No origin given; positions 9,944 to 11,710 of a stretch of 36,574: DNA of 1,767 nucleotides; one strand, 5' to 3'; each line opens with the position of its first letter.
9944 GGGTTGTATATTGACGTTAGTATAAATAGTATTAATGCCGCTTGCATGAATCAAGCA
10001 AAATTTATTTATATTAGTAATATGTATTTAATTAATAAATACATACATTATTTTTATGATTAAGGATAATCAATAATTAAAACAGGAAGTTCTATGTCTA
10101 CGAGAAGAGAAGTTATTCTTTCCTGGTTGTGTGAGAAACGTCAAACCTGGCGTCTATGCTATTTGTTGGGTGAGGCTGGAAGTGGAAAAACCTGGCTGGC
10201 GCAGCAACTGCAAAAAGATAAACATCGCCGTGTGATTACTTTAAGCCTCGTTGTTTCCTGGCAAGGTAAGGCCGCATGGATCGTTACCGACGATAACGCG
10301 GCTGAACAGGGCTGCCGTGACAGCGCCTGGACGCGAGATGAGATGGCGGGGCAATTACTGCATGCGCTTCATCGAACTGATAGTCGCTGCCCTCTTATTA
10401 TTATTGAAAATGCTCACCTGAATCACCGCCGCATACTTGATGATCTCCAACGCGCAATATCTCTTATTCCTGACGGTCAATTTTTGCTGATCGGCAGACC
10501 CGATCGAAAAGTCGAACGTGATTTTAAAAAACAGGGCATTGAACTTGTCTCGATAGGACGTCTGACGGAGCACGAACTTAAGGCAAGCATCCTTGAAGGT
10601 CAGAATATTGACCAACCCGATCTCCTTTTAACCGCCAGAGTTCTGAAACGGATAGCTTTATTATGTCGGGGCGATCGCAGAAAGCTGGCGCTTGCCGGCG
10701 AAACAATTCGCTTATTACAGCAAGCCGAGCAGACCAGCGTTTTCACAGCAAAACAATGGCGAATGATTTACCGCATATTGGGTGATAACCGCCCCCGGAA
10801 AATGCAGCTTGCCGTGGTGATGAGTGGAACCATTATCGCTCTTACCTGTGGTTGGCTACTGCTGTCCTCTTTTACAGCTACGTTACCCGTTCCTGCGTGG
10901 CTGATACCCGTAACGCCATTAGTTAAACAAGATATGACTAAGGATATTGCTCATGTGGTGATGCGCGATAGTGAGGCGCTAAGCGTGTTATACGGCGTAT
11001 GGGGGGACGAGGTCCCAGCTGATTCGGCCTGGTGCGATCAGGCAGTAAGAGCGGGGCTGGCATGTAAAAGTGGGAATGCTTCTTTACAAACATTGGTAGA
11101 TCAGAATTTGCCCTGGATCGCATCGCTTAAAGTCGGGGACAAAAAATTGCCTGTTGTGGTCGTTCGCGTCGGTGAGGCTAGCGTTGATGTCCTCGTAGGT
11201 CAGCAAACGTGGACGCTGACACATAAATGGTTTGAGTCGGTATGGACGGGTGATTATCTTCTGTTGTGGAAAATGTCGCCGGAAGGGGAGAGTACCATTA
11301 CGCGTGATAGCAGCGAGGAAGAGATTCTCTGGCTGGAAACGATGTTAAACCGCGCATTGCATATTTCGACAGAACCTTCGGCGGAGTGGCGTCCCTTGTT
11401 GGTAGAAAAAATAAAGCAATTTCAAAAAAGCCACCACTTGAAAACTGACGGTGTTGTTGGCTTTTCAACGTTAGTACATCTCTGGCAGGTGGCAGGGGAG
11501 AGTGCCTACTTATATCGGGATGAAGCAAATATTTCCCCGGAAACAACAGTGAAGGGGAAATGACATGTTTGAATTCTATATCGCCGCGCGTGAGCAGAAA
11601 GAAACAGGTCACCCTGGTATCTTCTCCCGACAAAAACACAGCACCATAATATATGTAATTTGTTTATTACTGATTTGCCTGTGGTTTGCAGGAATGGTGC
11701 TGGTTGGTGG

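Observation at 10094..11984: gspA-gspB accessory pair: AAA+ Walker-A protein plus small membrane protein with a polyacidic tail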

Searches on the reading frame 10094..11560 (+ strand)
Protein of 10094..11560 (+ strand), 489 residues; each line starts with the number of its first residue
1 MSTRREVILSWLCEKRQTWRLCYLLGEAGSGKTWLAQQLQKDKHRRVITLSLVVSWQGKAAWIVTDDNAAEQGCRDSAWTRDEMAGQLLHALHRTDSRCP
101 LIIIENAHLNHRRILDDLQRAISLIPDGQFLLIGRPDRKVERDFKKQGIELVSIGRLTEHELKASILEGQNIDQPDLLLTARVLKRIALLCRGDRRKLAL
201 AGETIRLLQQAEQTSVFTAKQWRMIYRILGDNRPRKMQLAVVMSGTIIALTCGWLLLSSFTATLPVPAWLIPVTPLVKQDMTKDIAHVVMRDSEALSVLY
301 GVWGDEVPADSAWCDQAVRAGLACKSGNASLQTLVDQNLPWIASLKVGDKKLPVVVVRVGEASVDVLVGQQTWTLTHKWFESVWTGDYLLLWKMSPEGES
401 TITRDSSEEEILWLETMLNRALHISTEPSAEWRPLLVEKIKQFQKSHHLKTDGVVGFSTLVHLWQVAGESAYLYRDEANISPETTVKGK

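Call 6: search_protein_families(proteins=[window:10094-11560:+], library=ncbifam, max_evalue=0.1)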
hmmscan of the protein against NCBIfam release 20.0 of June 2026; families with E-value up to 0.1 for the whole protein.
window:10094-11560:+ (489 aa): 7 families
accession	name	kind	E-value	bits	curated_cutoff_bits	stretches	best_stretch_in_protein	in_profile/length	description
NF005115.0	PRK06547.1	equivalog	0.0052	16.2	173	1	23-61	19-61/172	hypothetical protein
NF007891.0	PRK10594.1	equivalog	0.018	13.9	425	1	426-460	312-346/617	L,D-transpeptidase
TIGR03420.1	DnaA_homol_Hda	equivalog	0.02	14.4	194.8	1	14-57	33-79/226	DnaA regulatory inactivator Hda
TIGR03167.1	tRNA_sel_U_synt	equivalog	0.045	13.2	219.75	1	5-44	113-152/311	tRNA 2-selenouridine(34) synthase MnmH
NF005994.0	PRK08118.1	equivalog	0.07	13.2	215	0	24-67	6-46/172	DNA topology modulation protein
NF008750.0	PRK11784.1-2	equivalog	0.08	12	241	0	5-45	126-165/346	tRNA 2-selenouridine(34) synthase MnmH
TIGR03015.1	pepcterm_ATPase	hypoth_equivalog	0.092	12.2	324.5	0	24-137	48-166/269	XrtA/PEP-CTERM system-associated ATPase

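Call 7: profile_search(protein=window:10094-11560:+)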
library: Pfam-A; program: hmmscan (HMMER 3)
A. the first sequence (489 residues): domains with independent E <= 10: 10; with E <= 0.001: 3
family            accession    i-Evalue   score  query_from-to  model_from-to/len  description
GspA_C39-like     PF21327.3     9.9e-14    52.0     299-392         4-97/97  GspA, peptidase C39-like domain
PG_binding_1      PF01471.23    5.1e-09    36.6     408-462         2-56/57  Putative peptidoglycan binding domain
AAA_22            PF13401.12    4.7e-07    30.6      19-137         5-125/130  AAA domain
AAA_16            PF13191.12      0.009    17.0      18-49         24-55/167  AAA ATPase domain
NACHT             PF05729.18      0.015    15.6      20-42          1-23/167  NACHT domain
AAA_25            PF13481.12      0.018    15.1      11-133        24-149/195  AAA domain
NB-ARC            PF00931.28       0.16    11.7       6-43          6-42/248  NB-ARC domain
nSTAND3           PF20720.3        0.23    11.6      18-42         16-40/155  Novel STAND NTPase 3
AAA_5             PF07728.20       0.38    11.2      24-41          4-21/139  AAA domain (dynein-related subfamily)
PhoH              PF02562.22        0.7     9.8      20-40         20-45/205  PhoH-like protein
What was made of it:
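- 10094..11563 (+): gspA, 489 aa, ExeA/EpsA-family T2SS accessory protein. Pfam domains in call 7.
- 10148..10504 (+): Cytoplasmic AAA_22 / AAA+ core (residues 19-137). Pfam PF13401, E 4.7e-7 (call 7).
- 10988..11269 (+): Periplasmic GspA_C39-like domain (residues 299-392). Pfam PF21327, E 1e-13 (call 7).
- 11315..11479 (+): Periplasmic PG_binding_1 domain (residues 408-462). Pfam PF01471, E 5e-9 (call 7).
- On GspA / ExeA family (T2SS accessory AAA+ peptidoglycan-binding protein): Pfam PF13401 at residues 19-137, E 4.7e-7 (call 7). PF21327, E 1e-13 (call 7). PF01471 at residues 408-462, E 5e-9 (call 7).
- Pfam AAA_22, GspA_C39-like and PG_binding_1 (call 7).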

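Call 15: find_homologous_proteins(query=window:10094-11560:+, max_evalue=0.001)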
Query window:10094-11560:+ (489 aa): 15 proteins with E <= 0.001 among 8000 candidates.
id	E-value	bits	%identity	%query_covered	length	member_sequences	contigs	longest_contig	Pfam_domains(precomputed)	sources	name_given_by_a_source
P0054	0.0e+0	1093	99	100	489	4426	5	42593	PF21327.4,PF13401.13,PF01471.24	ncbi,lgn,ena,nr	ncbi:type II secretion system protein GspA [Escherichia coli]|nr:type II secretion system protein Gs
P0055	0.0e+0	1070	97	100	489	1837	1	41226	PF21327.4,PF13401.13,PF01471.24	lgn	-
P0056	0.0e+0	1055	99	96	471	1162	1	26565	PF21327.4,PF13401.13,PF01471.24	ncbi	ncbi:type II secretion system protein GspA, partial [Escherichia coli]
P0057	4.6e-277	937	99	68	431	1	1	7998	PF13401.13,PF01471.24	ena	-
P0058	1.5e-245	833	97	79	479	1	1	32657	PF21327.4,PF13401.13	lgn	-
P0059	5.2e-245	832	75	100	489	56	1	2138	PF21327.4,PF13401.13,PF01471.24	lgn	-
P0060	3.4e-181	621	99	58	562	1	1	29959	PF01293.26,PF13401.13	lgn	-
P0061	5.9e-169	581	99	54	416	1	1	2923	PF21327.4,PF00573.28,PF01471.24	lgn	-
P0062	1.6e-163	563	93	56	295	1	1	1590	PF13401.13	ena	-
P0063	4.8e-148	512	99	48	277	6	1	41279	PF13401.13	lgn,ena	-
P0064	1.5e-143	497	100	46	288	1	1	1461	PF13401.13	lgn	-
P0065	3.5e-123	430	43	97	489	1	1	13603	PF21327.4,PF13401.13,PF01471.24,PF13191.13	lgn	-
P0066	1.6e-117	411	42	98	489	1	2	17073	PF21327.4,PF13401.13,PF01471.24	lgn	-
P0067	3.6e-113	397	41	97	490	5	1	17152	PF21327.4,PF01471.24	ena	-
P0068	2.7e-111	391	40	98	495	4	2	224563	PF21327.4,PF01471.24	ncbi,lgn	-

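Call 18: find_encoding_contigs(protein=P0068, flank=6000, max_places=3)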
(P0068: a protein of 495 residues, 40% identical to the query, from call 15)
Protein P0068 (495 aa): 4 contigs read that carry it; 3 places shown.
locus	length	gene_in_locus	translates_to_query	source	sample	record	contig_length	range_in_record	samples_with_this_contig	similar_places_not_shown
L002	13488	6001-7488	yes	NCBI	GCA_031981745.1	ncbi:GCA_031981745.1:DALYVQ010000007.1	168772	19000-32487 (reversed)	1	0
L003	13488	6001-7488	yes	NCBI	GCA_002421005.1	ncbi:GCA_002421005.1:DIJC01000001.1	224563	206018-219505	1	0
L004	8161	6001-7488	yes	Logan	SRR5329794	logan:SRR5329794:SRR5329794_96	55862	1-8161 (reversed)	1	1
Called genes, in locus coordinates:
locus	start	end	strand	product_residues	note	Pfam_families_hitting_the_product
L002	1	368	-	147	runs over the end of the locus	PF07963:N_methyl, PF08334:T2SSG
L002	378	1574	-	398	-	PF28597:T2SSF_N, PF00482:T2SSF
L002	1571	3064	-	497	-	PF13476:AAA_23 (faint), PF13604:AAA_30 (faint), PF00437:T2SSE, PF25199:nSTAND_NTPase5 (faint)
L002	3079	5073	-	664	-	PF21305:type_II_gspD_N0, PF03958:Secretin_N, PF00263:Secretin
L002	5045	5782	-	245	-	PF11356:T2SSC (weak)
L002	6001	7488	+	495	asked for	PF21327:GspA_C39-like, PF01471:PG_binding_1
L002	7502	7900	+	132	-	-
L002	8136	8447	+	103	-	PF00338:Ribosomal_S10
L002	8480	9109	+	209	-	PF00297:Ribosomal_L3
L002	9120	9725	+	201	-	PF00573:Ribosomal_L4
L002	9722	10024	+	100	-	PF00276:Ribosomal_L23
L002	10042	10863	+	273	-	PF00181:Ribosomal_L2_N, PF03947:Ribosomal_L2_C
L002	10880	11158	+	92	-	PF00203:Ribosomal_S19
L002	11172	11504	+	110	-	PF00237:Ribosomal_L22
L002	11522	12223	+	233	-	PF07650:KH_2, PF00189:Ribosomal_S3_C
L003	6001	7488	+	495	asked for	PF21327:GspA_C39-like, PF01471:PG_binding_1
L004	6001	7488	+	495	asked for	PF21327:GspA_C39-like, PF01471:PG_binding_1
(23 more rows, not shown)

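Call 20: find_encoding_contigs(protein=P0065, flank=5000, max_places=2)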
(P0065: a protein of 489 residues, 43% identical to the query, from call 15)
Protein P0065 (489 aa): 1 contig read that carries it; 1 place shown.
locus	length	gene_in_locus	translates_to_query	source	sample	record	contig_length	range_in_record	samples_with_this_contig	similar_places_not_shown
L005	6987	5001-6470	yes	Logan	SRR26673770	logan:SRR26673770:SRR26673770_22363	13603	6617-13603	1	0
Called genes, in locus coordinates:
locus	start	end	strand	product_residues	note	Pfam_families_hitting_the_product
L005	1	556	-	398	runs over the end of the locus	PF28597:T2SSF_N, PF00482:T2SSF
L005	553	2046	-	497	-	PF13604:AAA_30 (faint), PF00437:T2SSE, PF13476:AAA_23 (weak)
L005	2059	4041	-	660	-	PF21305:type_II_gspD_N0, PF03958:Secretin_N, PF00263:Secretin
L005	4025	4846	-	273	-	PF11356:T2SSC (weak)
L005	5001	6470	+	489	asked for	PF13191:AAA_16 (faint), PF13401:AAA_22, PF21327:GspA_C39-like, PF01471:PG_binding_1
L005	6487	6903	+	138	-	-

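Call 31: find_encoding_contigs(protein=P0066, flank=3000, max_places=1)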
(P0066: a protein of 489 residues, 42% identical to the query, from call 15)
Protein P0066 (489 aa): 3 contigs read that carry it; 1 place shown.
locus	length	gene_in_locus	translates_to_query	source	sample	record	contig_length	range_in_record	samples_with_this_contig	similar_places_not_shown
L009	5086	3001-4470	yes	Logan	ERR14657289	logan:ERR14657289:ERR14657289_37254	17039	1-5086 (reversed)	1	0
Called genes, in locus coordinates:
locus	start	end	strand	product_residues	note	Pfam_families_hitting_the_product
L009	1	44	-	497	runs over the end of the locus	PF22341:GSPE_N1E (faint), PF00437:T2SSE, PF13476:AAA_23 (weak)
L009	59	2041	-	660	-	PF21305:type_II_gspD_N0, PF03958:Secretin_N, PF00263:Secretin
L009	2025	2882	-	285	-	PF11356:T2SSC (weak)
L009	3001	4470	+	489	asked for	PF13401:AAA_22, PF21327:GspA_C39-like, PF01471:PG_binding_1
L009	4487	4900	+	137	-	-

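Call 32: find_encoding_contigs(protein=P0067, flank=3000, max_places=1)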
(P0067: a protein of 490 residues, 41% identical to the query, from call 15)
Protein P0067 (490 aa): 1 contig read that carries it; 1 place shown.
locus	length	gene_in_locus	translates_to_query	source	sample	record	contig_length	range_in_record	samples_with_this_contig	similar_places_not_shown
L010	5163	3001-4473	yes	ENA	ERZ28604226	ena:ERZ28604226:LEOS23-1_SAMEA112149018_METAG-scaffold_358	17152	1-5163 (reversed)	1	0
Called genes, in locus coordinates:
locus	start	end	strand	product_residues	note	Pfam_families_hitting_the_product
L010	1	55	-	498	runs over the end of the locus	PF00437:T2SSE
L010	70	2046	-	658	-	PF21305:type_II_gspD_N0, PF03958:Secretin_N, PF00263:Secretin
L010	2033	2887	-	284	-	PF11356:T2SSC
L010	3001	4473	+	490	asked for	PF21327:GspA_C39-like, PF01471:PG_binding_1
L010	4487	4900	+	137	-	-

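Call 37: search_solved_structures(query=window:10094-11560:+, max_evalue=0.01, show_alignments=2)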
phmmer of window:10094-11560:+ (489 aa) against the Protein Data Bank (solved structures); distinct sequences matched with E-value up to 0.01: 1.
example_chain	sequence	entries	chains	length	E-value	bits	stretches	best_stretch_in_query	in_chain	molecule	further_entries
4g54_A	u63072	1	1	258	5.6e-11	44.8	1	291-466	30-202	General Secretion Pathway Protein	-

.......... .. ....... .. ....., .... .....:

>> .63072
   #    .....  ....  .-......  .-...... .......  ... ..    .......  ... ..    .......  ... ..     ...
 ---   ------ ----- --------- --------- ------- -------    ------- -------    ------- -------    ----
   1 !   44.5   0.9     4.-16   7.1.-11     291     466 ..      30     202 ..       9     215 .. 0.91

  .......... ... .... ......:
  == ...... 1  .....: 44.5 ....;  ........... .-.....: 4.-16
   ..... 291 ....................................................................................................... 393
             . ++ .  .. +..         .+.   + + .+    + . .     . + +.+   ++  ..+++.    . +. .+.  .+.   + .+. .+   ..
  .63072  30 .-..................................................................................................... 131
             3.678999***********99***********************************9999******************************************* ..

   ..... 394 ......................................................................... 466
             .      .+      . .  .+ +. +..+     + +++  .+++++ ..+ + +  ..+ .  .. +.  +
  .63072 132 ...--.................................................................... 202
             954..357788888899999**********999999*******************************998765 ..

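Call 39: find_related_loci(query=A3, collection=genome_contigs, flank=4000)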
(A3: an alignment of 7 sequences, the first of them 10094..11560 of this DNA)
Query A3 (489 aa) in genome_contigs; peptide patterns used: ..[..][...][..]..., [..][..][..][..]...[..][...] (x = any residue, [..] = any of these).
343 stretches matched a pattern; 5 encode a relative of the query (tblastn E <= 1e-3); 5 distinct loci.
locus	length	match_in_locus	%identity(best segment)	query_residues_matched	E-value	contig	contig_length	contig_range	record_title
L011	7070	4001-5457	87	1-489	0e+0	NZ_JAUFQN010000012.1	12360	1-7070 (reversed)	Flavobacterium paronense strain CECT 8460 tig00000213, whole genome shotgun sequence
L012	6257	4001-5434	40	1-477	1e-106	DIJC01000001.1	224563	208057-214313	MAG TPA_asm: Enterobacteriaceae bacterium UBA5654 UBA5654_contig_44, whole genome shotgun sequence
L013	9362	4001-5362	31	6-485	3e-51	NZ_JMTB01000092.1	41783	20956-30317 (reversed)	Trabulsiella guamensis ATCC 49490 GTGU.assembly.092, whole genome shotgun sequence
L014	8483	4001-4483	27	314-471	6e-12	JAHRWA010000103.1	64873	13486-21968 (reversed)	MAG: Pseudomonadales bacterium isolate DC_out160 k91_6175132, whole genome shotgun sequence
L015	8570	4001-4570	20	295-482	2e-6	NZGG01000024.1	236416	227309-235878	MAG: Gammaproteobacteria bacterium isolate MED690 MHASMcontig_675103, whole genome shotgun sequence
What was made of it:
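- Tried and rejected: The scan of genome_contigs with the GspA alignment returned only 5 loci (call 39).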

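Call 51: search_protein_representatives(protein=window:10094-11560:+)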
Query: 489 residues. Proteins with E-value up to 0.001 (for the whole library): 1272; up to 1e-10: 262; up to 1e-30: 37. The best 150 are listed.
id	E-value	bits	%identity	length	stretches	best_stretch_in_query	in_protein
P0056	0.0e+00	1054.9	99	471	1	19-489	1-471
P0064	4.7e-144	496.9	99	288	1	1-227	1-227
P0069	7.8e-124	430.2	44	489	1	19-481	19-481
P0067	1.1e-113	396.7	41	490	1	5-477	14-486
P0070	1.0e-82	294.6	46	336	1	172-479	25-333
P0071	1.4e-76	274.4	88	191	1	84-236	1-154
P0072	3.1e-74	266.7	95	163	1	356-483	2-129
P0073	7.9e-69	248.8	33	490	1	8-476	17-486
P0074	6.9e-67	242.4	32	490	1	23-477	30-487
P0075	1.8e-65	237.7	95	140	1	1-113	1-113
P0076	6.4e-64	232.7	30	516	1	9-475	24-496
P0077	1.4e-63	231.5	35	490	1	3-473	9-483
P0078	3.7e-61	223.5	33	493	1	6-476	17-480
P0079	2.9e-60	220.6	98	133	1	1-103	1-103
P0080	3.5e-59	217.0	40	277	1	228-479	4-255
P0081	2.3e-57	211.0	31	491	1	9-479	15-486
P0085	4.5e-54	200.2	28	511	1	7-480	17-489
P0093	4.2e-42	160.7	32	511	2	199-471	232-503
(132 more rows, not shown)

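Call 53: find_encoding_contigs(protein=P0081, flank=3500, max_places=1)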
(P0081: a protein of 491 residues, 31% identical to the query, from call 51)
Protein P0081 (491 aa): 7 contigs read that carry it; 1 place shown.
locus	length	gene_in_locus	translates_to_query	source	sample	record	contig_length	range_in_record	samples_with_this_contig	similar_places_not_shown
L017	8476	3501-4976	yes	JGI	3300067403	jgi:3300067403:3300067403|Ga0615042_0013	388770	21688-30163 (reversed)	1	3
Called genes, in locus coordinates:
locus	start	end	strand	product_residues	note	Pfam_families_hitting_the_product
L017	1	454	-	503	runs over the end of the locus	PF22341:GSPE_N1E (weak), PF25199:nSTAND_NTPase5 (faint), PF00437:T2SSE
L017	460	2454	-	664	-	PF21305:type_II_gspD_N0, PF03958:Secretin_N, PF00263:Secretin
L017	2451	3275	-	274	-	PF11356:T2SSC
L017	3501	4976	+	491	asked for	PF13401:AAA_22, PF21327:GspA_C39-like, PF01471:PG_binding_1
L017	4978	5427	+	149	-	-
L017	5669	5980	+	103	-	PF00338:Ribosomal_S10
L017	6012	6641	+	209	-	PF00297:Ribosomal_L3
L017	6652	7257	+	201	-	PF00573:Ribosomal_L4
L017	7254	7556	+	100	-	PF00276:Ribosomal_L23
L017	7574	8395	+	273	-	PF00181:Ribosomal_L2_N, PF03947:Ribosomal_L2_C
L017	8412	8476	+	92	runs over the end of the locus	PF00203:Ribosomal_S19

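Call 54: find_encoding_contigs(protein=P0085, flank=3500, max_places=1)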
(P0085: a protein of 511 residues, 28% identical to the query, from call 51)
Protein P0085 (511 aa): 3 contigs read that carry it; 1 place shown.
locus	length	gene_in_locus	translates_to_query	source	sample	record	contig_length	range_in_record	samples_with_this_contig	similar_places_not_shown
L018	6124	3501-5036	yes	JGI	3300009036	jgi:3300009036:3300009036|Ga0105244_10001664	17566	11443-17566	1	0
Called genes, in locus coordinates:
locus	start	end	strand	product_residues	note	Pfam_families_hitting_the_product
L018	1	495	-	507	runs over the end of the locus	PF13191:AAA_16 (faint), PF00437:T2SSE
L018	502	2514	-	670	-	PF21305:type_II_gspD_N0, PF03958:Secretin_N, PF00263:Secretin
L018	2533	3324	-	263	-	PF11356:T2SSC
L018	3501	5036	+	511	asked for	PF21327:GspA_C39-like, PF01471:PG_binding_1 (weak)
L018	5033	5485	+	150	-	-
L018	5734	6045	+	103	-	PF00338:Ribosomal_S10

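Call 55: find_encoding_contigs(protein=P0093, flank=3500, max_places=1)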
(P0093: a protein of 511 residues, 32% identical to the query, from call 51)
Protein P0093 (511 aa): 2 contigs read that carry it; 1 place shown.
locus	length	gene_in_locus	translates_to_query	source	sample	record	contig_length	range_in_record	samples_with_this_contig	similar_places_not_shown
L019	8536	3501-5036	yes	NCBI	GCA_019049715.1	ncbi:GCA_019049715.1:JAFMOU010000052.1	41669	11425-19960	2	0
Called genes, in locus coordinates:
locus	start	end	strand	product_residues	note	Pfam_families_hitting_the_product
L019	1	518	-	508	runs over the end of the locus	PF22341:GSPE_N1E, PF00437:T2SSE, PF25199:nSTAND_NTPase5 (weak)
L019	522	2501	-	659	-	PF21305:type_II_gspD_N0, PF03958:Secretin_N, PF00263:Secretin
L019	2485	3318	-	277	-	PF11356:T2SSC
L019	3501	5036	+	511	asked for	PF13191:AAA_16 (faint), PF13401:AAA_22, PF21327:GspA_C39-like, PF01471:PG_binding_1 (weak)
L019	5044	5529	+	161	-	-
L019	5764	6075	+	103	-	PF00338:Ribosomal_S10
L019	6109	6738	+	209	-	PF00297:Ribosomal_L3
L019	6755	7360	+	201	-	PF00573:Ribosomal_L4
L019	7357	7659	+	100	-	PF00276:Ribosomal_L23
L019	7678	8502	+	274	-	PF00181:Ribosomal_L2_N, PF03947:Ribosomal_L2_C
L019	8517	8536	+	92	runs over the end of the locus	PF00203:Ribosomal_S19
